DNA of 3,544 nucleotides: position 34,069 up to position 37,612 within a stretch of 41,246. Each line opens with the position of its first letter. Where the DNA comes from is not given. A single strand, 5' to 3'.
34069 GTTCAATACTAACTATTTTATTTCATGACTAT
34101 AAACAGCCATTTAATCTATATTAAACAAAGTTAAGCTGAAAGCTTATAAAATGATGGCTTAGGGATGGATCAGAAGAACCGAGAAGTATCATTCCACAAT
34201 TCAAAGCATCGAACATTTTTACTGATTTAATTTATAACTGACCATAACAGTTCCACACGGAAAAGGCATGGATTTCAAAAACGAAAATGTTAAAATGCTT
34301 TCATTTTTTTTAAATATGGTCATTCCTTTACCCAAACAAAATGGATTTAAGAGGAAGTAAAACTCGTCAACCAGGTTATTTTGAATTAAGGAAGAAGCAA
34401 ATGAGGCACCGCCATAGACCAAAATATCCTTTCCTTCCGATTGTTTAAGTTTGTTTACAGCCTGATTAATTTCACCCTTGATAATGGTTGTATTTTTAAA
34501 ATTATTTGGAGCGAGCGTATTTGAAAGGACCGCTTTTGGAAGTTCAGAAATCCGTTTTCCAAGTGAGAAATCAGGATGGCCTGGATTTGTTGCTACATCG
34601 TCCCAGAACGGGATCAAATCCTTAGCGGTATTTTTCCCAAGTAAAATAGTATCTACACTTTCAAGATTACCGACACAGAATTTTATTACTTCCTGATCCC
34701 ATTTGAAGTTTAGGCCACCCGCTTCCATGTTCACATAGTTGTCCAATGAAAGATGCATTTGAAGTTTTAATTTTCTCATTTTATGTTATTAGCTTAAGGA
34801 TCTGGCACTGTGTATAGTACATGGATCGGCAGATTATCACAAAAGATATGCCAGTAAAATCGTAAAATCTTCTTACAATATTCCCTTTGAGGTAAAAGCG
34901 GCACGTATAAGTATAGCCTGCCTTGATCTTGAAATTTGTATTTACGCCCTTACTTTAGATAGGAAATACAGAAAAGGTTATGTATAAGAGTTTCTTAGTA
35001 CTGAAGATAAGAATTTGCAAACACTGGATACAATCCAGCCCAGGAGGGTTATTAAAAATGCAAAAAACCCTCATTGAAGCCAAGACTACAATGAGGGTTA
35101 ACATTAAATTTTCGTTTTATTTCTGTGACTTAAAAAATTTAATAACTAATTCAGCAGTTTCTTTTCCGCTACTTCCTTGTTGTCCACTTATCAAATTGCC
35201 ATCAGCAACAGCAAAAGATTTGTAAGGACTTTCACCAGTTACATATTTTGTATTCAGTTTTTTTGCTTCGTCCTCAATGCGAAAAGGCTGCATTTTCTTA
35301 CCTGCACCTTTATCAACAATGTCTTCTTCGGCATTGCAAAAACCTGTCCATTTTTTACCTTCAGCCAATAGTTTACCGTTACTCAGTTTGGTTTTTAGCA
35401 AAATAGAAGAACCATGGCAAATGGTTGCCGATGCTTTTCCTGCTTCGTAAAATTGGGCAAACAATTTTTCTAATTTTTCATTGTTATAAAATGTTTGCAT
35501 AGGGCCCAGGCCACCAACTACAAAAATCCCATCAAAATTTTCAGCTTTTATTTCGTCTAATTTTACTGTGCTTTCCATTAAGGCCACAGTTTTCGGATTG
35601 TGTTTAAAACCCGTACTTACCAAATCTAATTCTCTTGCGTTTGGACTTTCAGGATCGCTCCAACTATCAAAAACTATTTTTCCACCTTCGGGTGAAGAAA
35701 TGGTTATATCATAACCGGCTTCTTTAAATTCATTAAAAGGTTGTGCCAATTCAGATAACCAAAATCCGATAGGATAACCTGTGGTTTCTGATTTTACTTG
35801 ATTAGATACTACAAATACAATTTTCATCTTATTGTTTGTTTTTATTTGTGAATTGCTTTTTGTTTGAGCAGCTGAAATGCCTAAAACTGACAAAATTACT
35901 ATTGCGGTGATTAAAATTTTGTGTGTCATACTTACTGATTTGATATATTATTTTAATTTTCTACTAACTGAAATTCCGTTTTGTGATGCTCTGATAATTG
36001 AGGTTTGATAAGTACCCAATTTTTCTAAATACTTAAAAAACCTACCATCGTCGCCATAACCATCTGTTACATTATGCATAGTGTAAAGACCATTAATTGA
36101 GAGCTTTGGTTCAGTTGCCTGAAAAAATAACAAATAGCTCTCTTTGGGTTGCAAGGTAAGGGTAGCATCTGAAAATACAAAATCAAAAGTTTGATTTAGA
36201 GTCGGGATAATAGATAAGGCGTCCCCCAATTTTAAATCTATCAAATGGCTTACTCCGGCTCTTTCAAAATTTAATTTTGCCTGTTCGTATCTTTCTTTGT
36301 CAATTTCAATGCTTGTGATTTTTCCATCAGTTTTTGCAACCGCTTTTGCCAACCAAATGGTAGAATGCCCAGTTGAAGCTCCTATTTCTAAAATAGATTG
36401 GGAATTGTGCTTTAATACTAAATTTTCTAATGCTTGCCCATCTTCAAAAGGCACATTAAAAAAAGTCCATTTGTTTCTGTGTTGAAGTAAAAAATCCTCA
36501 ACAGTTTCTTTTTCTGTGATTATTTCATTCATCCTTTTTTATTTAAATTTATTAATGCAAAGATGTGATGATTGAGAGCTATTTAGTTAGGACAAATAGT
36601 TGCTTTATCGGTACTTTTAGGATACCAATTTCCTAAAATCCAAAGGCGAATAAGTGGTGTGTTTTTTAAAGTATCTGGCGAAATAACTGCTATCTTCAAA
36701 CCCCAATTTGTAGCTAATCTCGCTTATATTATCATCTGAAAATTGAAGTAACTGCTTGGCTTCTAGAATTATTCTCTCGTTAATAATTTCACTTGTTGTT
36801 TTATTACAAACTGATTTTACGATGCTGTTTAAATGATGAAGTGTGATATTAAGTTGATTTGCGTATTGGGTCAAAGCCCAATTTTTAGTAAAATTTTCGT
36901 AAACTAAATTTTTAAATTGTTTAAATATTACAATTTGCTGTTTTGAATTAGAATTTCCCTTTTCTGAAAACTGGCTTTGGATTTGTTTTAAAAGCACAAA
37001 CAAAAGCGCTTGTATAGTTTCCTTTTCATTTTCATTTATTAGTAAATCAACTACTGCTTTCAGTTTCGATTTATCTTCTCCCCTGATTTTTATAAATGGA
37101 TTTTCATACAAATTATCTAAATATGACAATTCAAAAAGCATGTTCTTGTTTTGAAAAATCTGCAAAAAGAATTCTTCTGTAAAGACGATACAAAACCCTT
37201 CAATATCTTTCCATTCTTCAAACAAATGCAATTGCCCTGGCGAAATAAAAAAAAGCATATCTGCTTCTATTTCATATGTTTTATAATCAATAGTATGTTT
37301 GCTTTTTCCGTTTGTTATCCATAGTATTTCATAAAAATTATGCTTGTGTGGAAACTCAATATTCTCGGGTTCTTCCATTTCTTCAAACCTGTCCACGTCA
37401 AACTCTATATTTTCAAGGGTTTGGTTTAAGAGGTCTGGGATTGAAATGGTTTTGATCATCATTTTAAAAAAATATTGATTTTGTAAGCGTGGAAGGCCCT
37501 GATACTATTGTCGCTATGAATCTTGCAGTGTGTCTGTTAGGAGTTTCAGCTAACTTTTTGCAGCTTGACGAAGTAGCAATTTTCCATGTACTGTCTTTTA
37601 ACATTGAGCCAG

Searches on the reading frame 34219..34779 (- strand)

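Call 16: search_protein_families(library=pfam, proteins=[window:34219-34779:-], max_evalue=0.001)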
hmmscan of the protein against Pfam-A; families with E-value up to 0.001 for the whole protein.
window:34219-34779:- (186 aa): 1 family
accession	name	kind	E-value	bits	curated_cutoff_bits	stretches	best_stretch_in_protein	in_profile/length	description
PF01872.23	RibD_C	-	3.9e-18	66.4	24.1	1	3-178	2-196/197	RibD C-terminal domain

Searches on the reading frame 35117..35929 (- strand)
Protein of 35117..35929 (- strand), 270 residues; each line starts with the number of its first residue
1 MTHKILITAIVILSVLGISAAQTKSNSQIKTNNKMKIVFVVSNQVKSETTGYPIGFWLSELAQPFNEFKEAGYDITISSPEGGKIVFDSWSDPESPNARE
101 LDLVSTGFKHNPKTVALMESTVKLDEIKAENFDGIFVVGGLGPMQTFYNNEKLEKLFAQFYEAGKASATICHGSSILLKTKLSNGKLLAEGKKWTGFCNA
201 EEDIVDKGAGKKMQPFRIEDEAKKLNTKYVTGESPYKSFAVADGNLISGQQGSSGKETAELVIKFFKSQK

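Call 16: search_protein_families(library=pfam, proteins=[window:35117-35929:-], max_evalue=0.001)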
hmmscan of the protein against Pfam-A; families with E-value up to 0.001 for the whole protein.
window:35117-35929:- (270 aa): 2 families
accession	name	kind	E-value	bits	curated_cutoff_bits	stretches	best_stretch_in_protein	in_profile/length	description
PF01965.30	DJ-1_PfpI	-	6.1e-16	59.1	26.6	1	59-248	14-148/165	DJ-1/PfpI family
PF17124.11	ThiJ_like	-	2e-05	25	30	0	55-180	5-141/186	ThiJ/PfpI family-like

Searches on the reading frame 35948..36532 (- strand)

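Call 16: search_protein_families(library=pfam, proteins=[window:35948-36532:-], max_evalue=0.001)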
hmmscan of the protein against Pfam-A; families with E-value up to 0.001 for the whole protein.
window:35948-36532:- (194 aa): 9 families
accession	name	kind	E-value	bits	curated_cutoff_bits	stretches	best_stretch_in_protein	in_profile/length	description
PF01596.23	Methyltransf_3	-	4.8e-21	75.4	22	1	19-154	20-154/204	O-methyltransferase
PF13578.12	Methyltransf_24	-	2e-14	54.8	26.3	1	48-155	1-105/105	Methyltransferase domain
PF13649.12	Methyltransf_25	-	9.2e-10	39.5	27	1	47-132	1-81/97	Methyltransferase domain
PF13847.12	Methyltransf_31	-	6.7e-09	36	27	1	42-131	2-90/145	Methyltransferase domain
PF08241.18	Methyltransf_11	-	3.7e-08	34.3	21.2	1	48-126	1-71/95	Methyltransferase domain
PF01135.25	PCMT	-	1.4e-06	28.7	20.3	1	32-104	63-132/210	Protein-L-isoaspartate(D-aspartate) O-methyltransferase (PCMT)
PF02353.26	CMAS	-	1.5e-05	24.9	27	1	35-157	55-169/273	Mycolic acid cyclopropane synthetase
PF01189.24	Methyltr_RsmB-F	-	1.9e-05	24.9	27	1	42-123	7-87/199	16S rRNA methyltransferase RsmB/F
PF08242.18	Methyltransf_12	-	0.00077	20.6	30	0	48-121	1-71/98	Methyltransferase domain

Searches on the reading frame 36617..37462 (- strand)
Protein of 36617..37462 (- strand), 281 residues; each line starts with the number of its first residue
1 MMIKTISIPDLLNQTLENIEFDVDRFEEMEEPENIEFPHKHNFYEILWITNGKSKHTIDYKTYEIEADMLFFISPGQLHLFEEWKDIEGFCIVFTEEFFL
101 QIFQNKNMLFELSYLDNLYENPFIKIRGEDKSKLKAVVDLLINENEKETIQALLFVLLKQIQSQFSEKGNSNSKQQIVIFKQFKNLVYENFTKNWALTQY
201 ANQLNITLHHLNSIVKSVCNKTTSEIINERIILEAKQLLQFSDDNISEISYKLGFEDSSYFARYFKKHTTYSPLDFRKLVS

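Call 16: search_protein_families(library=pfam, proteins=[window:36617-37462:-], max_evalue=0.001)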
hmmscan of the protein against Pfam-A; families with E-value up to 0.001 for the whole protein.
window:36617-37462:- (281 aa): 4 families
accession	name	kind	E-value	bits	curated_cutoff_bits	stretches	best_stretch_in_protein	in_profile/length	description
PF12833.13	HTH_18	-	8.2e-19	68.1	33.6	1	200-278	1-79/80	Helix-turn-helix domain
PF02311.25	AraC_binding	-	3.2e-10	40.3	21.1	1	37-105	17-87/135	AraC-like ligand binding domain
PF00165.29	HTH_AraC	-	1.1e-08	35.4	26.6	1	244-278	9-42/42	Bacterial regulatory helix-turn-helix proteins, AraC family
PF07883.17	Cupin_2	-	0.00083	19.5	27.2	0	38-81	13-56/70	Cupin domain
